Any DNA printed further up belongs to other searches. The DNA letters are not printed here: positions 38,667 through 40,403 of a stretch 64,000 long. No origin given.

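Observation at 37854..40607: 917-aa orphan fusion protein: SAM methyltransferase head plus about 700 aa with two degenerate Nudix-fold-like segments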

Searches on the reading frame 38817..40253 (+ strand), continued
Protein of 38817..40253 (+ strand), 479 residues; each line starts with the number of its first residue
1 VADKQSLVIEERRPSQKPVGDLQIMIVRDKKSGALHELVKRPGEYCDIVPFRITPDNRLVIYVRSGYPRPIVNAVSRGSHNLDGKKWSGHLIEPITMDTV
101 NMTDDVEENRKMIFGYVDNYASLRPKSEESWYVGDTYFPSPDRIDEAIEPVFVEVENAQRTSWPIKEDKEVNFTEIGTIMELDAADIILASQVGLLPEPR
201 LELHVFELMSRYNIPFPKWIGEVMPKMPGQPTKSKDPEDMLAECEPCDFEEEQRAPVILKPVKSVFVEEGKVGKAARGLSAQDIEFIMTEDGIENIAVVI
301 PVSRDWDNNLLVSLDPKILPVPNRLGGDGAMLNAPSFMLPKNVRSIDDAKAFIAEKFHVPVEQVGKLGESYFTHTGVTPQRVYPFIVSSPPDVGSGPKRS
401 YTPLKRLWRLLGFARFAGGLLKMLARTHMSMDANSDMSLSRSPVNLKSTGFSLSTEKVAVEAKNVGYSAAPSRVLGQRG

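Call 59: list_cluster_members(proteins=[P0172, P0185, P0203, P0208, P0241, P0223, P0243, P0247, P0260, P0216])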
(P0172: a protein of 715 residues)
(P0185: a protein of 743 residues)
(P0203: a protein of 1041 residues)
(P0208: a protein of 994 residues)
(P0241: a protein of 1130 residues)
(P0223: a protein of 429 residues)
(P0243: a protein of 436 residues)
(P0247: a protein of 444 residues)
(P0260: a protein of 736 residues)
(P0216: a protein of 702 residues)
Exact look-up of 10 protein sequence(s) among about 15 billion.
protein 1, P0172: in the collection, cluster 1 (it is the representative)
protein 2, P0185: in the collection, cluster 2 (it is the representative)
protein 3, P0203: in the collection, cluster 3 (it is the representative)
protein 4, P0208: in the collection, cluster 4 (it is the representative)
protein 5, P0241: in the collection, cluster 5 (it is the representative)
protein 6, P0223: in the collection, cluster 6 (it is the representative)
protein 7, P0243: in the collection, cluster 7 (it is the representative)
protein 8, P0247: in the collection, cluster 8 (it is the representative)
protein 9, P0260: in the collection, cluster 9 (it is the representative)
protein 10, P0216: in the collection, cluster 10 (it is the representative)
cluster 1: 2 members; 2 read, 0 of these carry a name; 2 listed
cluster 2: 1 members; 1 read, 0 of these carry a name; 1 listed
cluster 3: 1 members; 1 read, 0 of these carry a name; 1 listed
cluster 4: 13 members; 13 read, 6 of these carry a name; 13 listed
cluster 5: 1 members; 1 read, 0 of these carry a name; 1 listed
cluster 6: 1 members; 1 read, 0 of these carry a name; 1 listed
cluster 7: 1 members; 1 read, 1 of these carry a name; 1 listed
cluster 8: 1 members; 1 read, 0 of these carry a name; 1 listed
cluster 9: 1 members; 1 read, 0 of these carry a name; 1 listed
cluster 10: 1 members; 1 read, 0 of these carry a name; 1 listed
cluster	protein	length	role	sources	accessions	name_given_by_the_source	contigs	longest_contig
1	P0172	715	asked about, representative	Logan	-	-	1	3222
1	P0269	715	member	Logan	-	-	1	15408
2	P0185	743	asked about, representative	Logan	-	-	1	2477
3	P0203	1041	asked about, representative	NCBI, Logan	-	-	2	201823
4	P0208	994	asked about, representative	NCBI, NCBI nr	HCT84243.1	MAG TPA: hypothetical protein DF296_03485 [Candidatus Margulisbacteria bacterium] | hypothetical protein [Candidatus Margulisiibacteriota bacterium]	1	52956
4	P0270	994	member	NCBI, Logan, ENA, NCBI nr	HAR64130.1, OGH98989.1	MAG TPA: hypothetical protein DCS13_11755 [Candidatus Margulisbacteria bacterium] | MAG: hypothetical protein A2X43_02825 [Candidatus Margulisbacteria bacterium GWD2_39_127]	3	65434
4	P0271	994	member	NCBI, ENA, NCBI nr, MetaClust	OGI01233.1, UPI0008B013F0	MAG: hypothetical protein A2X42_06360 [Candidatus Margulisbacteria bacterium GWF2_38_17] | status=active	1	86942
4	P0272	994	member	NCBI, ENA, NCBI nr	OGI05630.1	MAG: hypothetical protein A2X41_12830 [Candidatus Margulisbacteria bacterium GWE2_39_32]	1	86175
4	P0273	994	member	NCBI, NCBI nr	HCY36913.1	MAG TPA: hypothetical protein DHV24_07225 [Candidatus Margulisbacteria bacterium] | hypothetical protein [Candidatus Margulisiibacteriota bacterium]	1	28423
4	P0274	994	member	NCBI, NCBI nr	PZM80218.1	MAG: hypothetical protein DKM50_05485 [Candidatus Margulisiibacteriota bacterium]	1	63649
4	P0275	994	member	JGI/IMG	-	-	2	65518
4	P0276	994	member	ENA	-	-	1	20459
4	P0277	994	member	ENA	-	-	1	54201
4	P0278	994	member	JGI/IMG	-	-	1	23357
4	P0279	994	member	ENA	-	-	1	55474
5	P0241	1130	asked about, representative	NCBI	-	-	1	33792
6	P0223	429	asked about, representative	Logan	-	-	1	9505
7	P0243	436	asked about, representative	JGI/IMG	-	hypothetical protein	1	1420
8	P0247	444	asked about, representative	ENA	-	-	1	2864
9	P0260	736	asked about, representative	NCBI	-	-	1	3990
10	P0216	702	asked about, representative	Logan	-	-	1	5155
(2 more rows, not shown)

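Call 60: find_encoding_contigs(protein=P0203, flank=8000, max_places=1)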
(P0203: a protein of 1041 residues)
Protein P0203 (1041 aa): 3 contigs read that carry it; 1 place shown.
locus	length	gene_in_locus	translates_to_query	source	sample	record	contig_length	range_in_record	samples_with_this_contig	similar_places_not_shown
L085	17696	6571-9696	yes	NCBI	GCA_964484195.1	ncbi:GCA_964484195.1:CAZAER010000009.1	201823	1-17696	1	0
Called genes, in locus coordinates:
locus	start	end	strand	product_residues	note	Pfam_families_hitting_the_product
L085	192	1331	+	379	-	PF00988:CPSase_sm_chain, PF07722:Peptidase_C26 (faint), PF00117:GATase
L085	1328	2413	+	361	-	PF01817:CM_2, PF00800:PDT, PF01842:ACT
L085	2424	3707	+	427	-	PF03447:NAD_binding_3, PF00742:Homoserine_dh, PF01842:ACT (weak)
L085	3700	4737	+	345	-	PF00291:PALP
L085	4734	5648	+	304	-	PF00288:GHMP_kinases_N, PF08544:GHMP_kinases_C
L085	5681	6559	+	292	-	PF12146:Hydrolase_4, PF00561:Abhydrolase_1, PF12697:Abhydrolase_6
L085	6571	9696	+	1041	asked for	PF25969:NUDT9_N (faint), PF00293:NUDIX, PF08241:Methyltransf_11, PF13649:Methyltransf_25, PF13847:Methyltransf_31 (weak)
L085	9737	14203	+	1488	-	PF00310:GATase_2, PF04898:Glu_syn_central, PF01645:Glu_synthase, PF01493:GXGXG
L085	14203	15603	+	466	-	PF14691:Fer4_20, PF00070:Pyr_redox (weak), PF01266:DAO (weak), PF03486:HI0933_like (weak), PF07992:Pyr_redox_2, PF12831:FAD_oxidored, PF01593:Amino_oxidase, PF13450:NAD_binding_8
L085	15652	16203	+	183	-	PF00255:GSHPx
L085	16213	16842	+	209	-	-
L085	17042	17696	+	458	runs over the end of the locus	PF04389:Peptidase_M28, PF01546:Peptidase_M20, PF07687:M20_dimer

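Call 61: find_encoding_contigs(protein=P0208, flank=8000, max_places=1)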
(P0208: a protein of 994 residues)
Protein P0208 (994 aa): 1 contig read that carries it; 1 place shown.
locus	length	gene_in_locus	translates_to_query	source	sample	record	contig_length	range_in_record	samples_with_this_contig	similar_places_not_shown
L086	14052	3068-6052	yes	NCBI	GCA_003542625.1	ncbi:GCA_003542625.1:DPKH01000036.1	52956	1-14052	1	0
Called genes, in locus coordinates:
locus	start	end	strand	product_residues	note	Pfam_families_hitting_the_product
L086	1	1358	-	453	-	PF12161:HsdM_N, PF02384:N6_Mtase, PF01170:UPF0020 (faint)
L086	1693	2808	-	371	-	-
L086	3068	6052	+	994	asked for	PF06414:Zeta_toxin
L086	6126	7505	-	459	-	PF18306:LDcluster4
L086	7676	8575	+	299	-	-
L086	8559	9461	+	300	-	PF08240:ADH_N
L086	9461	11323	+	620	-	PF13522:GATase_6, PF13537:GATase_7, PF00733:Asn_synthase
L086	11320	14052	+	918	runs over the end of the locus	PF00501:AMP-binding, PF02719:Polysacc_synt_2 (faint), PF00550:PP-binding, PF01073:3Beta_HSD, PF01370:Epimerase, PF07993:NAD_binding_4, PF16363:GDP_Man_Dehyd (weak)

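Call 62: find_encoding_contigs(protein=P0223, flank=8000, max_places=1)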
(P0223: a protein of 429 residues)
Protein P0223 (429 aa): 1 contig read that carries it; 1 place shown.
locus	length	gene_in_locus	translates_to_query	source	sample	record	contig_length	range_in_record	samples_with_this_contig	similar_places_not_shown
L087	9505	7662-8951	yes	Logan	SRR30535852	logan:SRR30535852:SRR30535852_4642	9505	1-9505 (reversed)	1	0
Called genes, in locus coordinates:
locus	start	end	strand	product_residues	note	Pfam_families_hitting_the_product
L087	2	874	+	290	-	?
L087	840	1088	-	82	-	-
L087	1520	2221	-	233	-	PF00293:NUDIX, PF19368:WHD_AraR, PF21906:WHD_NrtR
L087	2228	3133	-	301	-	-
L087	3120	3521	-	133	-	-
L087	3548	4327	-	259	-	PF02540:NAD_synthase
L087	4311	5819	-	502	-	PF18127:NAMPT_N (weak), PF04095:NAPRTase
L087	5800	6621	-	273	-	PF00156:Pribosyltran (faint)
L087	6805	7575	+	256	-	PF01135:PCMT (weak), PF01209:Ubie_methyltran (weak), PF13489:Methyltransf_23 (weak), PF05175:MTS (weak), PF13847:Methyltransf_31, PF08241:Methyltransf_11, PF08242:Methyltransf_12, PF13649:Methyltransf_25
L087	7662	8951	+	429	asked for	-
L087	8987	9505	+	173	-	?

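Call 63: search_protein_families(library=ncbifam, proteins=[L087:5800-6621:-, L087:6805-7575:+, L087:2228-3133:-, L087:3120-3521:-, L087:4311-5819:-, L087:1520-2221:-, L087:3548-4327:-], max_evalue=0.001)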
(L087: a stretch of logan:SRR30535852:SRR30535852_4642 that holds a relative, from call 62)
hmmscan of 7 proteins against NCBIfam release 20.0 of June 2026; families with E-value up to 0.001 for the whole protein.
L087:5800-6621:- (273 aa): 17 families
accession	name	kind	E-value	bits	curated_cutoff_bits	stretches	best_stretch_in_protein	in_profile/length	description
NF002095.0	PRK00934.1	equivalog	9.1e-23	80.8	296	1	8-224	26-242/287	ribose-phosphate diphosphokinase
TIGR01251.1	ribP_PPkin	subfamily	1.3e-22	80.1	113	1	6-224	24-247/309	ribose-phosphate diphosphokinase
NF002320.0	PRK01259.1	subfamily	5.7e-15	55.5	297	1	6-250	30-276/316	ribose-phosphate diphosphokinase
NF005537.0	PRK07199.1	subfamily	7.9e-11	41.6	322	1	4-224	24-248/301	ribose-phosphate diphosphokinase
NF002618.0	PRK02269.1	equivalog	4.5e-09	36.4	460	1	12-225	35-255/321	ribose-phosphate diphosphokinase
NF005299.0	PRK06827.1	subfamily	1.2e-08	34.1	327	1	65-223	130-301/383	phosphoribosylpyrophosphate synthetase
NF001815.0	PRK00553.1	equivalog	2.8e-08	33.3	484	1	3-224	30-255/332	ribose-phosphate pyrophosphokinase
NF002844.0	PRK03092.1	equivalog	1.1e-07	31.4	438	1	66-225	98-261/326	ribose-phosphate diphosphokinase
NF003428.0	PRK04923.1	equivalog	1.2e-06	27.9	536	1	43-236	69-263/319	ribose-phosphate diphosphokinase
NF002758.0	PRK02812.1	equivalog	2.1e-06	27.1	518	1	64-225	106-268/330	ribose-phosphate pyrophosphokinase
NF002686.0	PRK02458.1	equivalog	2.9e-06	27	506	1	186-251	217-281/323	ribose-phosphate diphosphokinase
TIGR01090.1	apt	equivalog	4.6e-06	26.8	185.85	1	175-216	97-138/169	adenine phosphoribosyltransferase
NF002636.0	PRK02304.1-5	equivalog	6.6e-06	25.7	125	1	175-216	105-146/176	adenine phosphoribosyltransferase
NF002634.0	PRK02304.1-3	equivalog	7.4e-06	25.8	170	1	175-216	106-147/182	adenine phosphoribosyltransferase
TIGR01743.1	purR_Bsub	equivalog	1.7e-05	24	258.7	1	170-215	177-222/268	pur operon repressor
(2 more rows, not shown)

L087:6805-7575:+ (256 aa): 36 families (the best 25 are shown)
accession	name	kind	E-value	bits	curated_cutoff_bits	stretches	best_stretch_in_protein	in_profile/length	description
NF005379.0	PRK06922.1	equivalog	4.4e-14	51.8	602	1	18-255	398-625/677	class I SAM-dependent methyltransferase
TIGR01934.1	MenG_MenH_UbiE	subfamily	6.6e-11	41.9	158.35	1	39-167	36-156/223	ubiquinone/menaquinone biosynthesis methyltransferase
NF043040.1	corrin_prot_MT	hypoth_equivalog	2.3e-10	40.3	180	1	16-159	15-155/216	corrinoid protein-associated methyltransferase CpaM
NF045667.1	MTase_DVU1556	equivalog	3.2e-09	36.5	155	1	38-170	18-130/213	DVU_1556 family methyltransferase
TIGR02072.1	BioC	equivalog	4.1e-09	36.6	184.95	1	43-167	35-148/244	malonyl-ACP O-methyltransferase BioC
NF001244.0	PRK00216.1-5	equivalog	2.3e-08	33.6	216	1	39-167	45-168/236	bifunctional demethylmenaquinone methyltransferase/2-methoxy-6-polyprenyl-1,4-benzoquinol methylase UbiE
NF002463.0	PRK01683.1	equivalog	5.2e-08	32.8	297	1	41-89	30-78/258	trans-aconitate 2-methyltransferase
NF001790.0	PRK00517.3-3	equivalog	1.9e-07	30.7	269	1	40-113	120-192/262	50S ribosomal protein L11 methyltransferase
TIGR00536.1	hemK_fam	subfamily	4.4e-07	29.3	115.5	1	41-95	112-169/286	HemK family protein methyltransferase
NF041537.1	ArsM_AhpD_UU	exception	5.5e-07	28.7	510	1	41-154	75-183/345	arsenite methyltransferase/AhpD domain selenoprotein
TIGR03534.1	RF_mod_PrmC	equivalog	1.1e-06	28.3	199.1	1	39-107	85-155/253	peptide chain release factor N(5)-glutamine methyltransferase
NF041536.1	ArsM_DUF2284_UU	exception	1.1e-06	27.3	575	1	41-156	75-185/459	arsenite methyltransferase/DUF2284 domain selenoprotein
NF001453.0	PRK00312.1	equivalog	1.7e-06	27.8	188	1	28-99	66-138/217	protein-L-isoaspartate(D-aspartate) O-methyltransferase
NF045825.1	FAmtase_mtf2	equivalog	1.8e-06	27.4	400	1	42-142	58-156/248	fatty-acid O-methyltransferase Mtf2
TIGR02021.1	BchM-ChlM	equivalog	8.3e-06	25.4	158.9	1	41-97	53-111/218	magnesium protoporphyrin IX methyltransferase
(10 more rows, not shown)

L087:2228-3133:- (301 aa): 1 family
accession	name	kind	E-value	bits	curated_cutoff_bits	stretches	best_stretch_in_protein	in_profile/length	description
NF008623.0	PRK11609.1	equivalog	2e-08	34.3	174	1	142-248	70-165/213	bifunctional nicotinamidase/pyrazinamidase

L087:3120-3521:- (133 aa): 2 families
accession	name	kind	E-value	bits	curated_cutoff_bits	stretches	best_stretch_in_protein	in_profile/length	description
NF046079.1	HAD_phos_BT0820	equivalog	4.3e-11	43.3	165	1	26-110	2-95/137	BT0820 family HAD-type phosphatase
TIGR01681.1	HAD-SF-IIIC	subfamily_domain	0.0002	22.2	35.75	1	27-94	3-82/132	HAD-IIIC family phosphatase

L087:4311-5819:- (502 aa): 4 families
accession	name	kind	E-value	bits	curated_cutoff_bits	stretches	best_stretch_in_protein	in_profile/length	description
NF006629.0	PRK09198.1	equivalog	2.9e-148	494.4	405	1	6-494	4-463/465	nicotinate phosphoribosyltransferase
TIGR01513.1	NAPRTase_put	equivalog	6e-07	28.7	297.4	1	106-313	79-258/452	nicotinate phosphoribosyltransferase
NF006695.0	PRK09243.1-2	equivalog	8.3e-05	21.4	469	0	65-313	60-265/480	nicotinate phosphoribosyltransferase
NF009131.0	PRK12484.1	equivalog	0.00047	19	330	0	247-313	200-262/455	nicotinate phosphoribosyltransferase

L087:1520-2221:- (233 aa): 15 families
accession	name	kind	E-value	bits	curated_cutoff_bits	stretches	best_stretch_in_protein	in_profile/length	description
NF050029.2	TransRepNtr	equivalog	2.8e-46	158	400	1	8-222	14-231/245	ADPR responsive transcriptional repressor NtrR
TIGR00586.1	mutt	equivalog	3.9e-10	39.8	97.9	1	26-136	13-121/129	8-oxo-dGTP diphosphatase MutT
NF008044.0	PRK10776.1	equivalog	1.5e-09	37.8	148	1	26-132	12-114/130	8-oxo-dGTP diphosphatase MutT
NF003788.0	PRK05379.1-5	equivalog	7.2e-09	35.4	354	1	14-130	212-331/351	bifunctional nicotinamide-nucleotide adenylyltransferase/Nudix hydroxylase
NF003791.0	PRK05379.2-3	equivalog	1.3e-08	34.4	409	1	10-128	197-318/340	bifunctional nicotinamide-nucleotide adenylyltransferase/Nudix hydroxylase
NF003786.0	PRK05379.1-2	equivalog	1.7e-08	34.1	397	1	11-138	214-347/354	bifunctional nicotinamide-nucleotide adenylyltransferase/Nudix hydroxylase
NF003787.0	PRK05379.1-4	equivalog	5.4e-08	32.2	449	1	15-126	208-322/346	bifunctional nicotinamide-nucleotide adenylyltransferase/Nudix hydroxylase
NF006530.0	PRK08999.1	equivalog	1.6e-06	27.4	245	1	27-130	15-114/315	Nudix family hydrolase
NF003790.0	PRK05379.2-2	equivalog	3.6e-06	26.3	403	1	29-127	227-331/354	bifunctional nicotinamide mononucleotide adenylyltransferase/ADP-ribose pyrophosphatase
NF003785.0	PRK05379.1-1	equivalog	1e-05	24.9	418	1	15-128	203-320/347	bifunctional nicotinamide-nucleotide adenylyltransferase/Nudix hydroxylase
NF011963.0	PRK15434.1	subfamily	6.4e-05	22.7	146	1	12-74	14-73/159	GDP-mannose mannosyl hydrolase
NF001299.0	PRK00241.1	equivalog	0.00011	21.7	158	1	19-133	136-243/263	NAD(+) diphosphatase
NF001937.0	PRK00714.1-4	equivalog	0.00018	21.2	139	1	27-77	17-64/161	RNA pyrophosphohydrolase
NF012016.0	PRK15472.1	equivalog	0.00023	20.9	95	1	27-90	12-83/141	nucleoside triphosphatase NudI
NF007834.0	PRK10546.1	equivalog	0.00077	19.3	156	1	29-77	14-63/135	pyrimidine (deoxy)nucleoside triphosphate diphosphatase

L087:3548-4327:- (259 aa): 10 families
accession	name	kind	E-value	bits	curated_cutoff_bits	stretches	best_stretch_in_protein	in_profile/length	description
TIGR00552.1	nadE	equivalog_domain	2.9e-69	233.1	63.65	1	16-253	2-239/251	NAD(+) synthase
NF010587.0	PRK13980.1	equivalog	8.6e-67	225.1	255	1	12-255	7-241/267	NAD+ synthase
NF001979.1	PRK00768.1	equivalog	4.7e-41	141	250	1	22-252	23-260/266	NAD(+) synthase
NF002048.0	PRK00876.1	subfamily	1.2e-37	129.5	313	2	125-243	172-290/330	NAD(+) synthase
NF010588.0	PRK13981.1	equivalog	2.1e-33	115.5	479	1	16-244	266-495/546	NAD+ synthase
NF002730.0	PRK02628.1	equivalog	5.8e-10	38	473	1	27-191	351-519/677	NAD(+) synthase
NF000848.1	PRK00074.1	equivalog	8e-06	24.7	400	0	21-68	198-247/512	glutamine-hydrolyzing GMP synthase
NF011259.0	PRK14665.1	equivalog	2.9e-05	23.2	364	1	34-102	3-71/360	tRNA 2-thiouridine(34) synthase MnmA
TIGR00884.1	guaA_Cterm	equivalog_domain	5.2e-05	22.7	338.75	0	33-74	14-55/310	glutamine-hydrolyzing GMP synthase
NF001138.1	PRK00143.1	equivalog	6.3e-05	22.1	284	1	39-100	2-69/345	tRNA 2-thiouridine(34) synthase MnmA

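Call 64: search_protein_families(library=pfam, proteins=[L087:5800-6621:-, L087:2228-3133:-, L087:3120-3521:-, L087:8987-9505:+, L087:2-874:+], max_evalue=0.1)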
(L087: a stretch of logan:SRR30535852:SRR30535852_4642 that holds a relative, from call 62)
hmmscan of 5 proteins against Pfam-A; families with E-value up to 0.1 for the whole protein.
L087:5800-6621:- (273 aa): 3 families
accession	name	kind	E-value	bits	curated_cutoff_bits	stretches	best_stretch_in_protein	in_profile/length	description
PF00156.33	Pribosyltran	-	1.9e-05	24.5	26.3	1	165-223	62-123/158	Phosphoribosyl transferase domain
PF14572.12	Pribosyl_synth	-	0.00081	19.8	27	1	187-228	83-124/184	Phosphoribosyl synthetase-associated domain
PF13793.12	Pribosyltran_N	-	0.005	17.1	25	0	5-91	23-113/117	N-terminal domain of ribose phosphate pyrophosphokinase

L087:2228-3133:- (301 aa): 2 families
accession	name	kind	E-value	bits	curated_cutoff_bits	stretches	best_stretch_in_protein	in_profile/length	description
PF15169.12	Cybc1_Eros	-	0.062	13.6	27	0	5-83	84-161/185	Cytochrome b-245 chaperone 1 / Eros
PF23254.1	KH_PARP14_8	-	0.064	13.6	27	0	271-295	11-35/66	PARP14-like, eighth type I KH domain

L087:3120-3521:- (133 aa): 0 families

L087:8987-9505:+ (173 aa): 4 families
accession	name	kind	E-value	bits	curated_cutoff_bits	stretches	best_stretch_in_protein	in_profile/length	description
PF00206.25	Lyase_1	-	3e-28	99.6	27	1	10-173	7-177/312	Lyase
PF13720.11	Acetyltransf_11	-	0.00078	20.2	24.5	1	38-88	12-62/82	Udp N-acetylglucosamine O-acyltransferase; Domain 2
PF05597.16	Phasin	-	0.059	13.9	28.8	0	42-71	94-123/126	Poly(hydroxyalcanoate) granule associated protein (phasin)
PF25332.1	C2_PACS_N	-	0.072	13.3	27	1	92-158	52-117/170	N-terminal C2 domain of phosphofurin acidic cluster sorting protein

L087:2-874:+ (290 aa): 1 family
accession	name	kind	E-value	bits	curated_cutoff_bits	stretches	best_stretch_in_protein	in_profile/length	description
PF04204.22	HTS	-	2.9e-124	414.4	27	1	3-275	26-298/298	Homoserine O-succinyltransferase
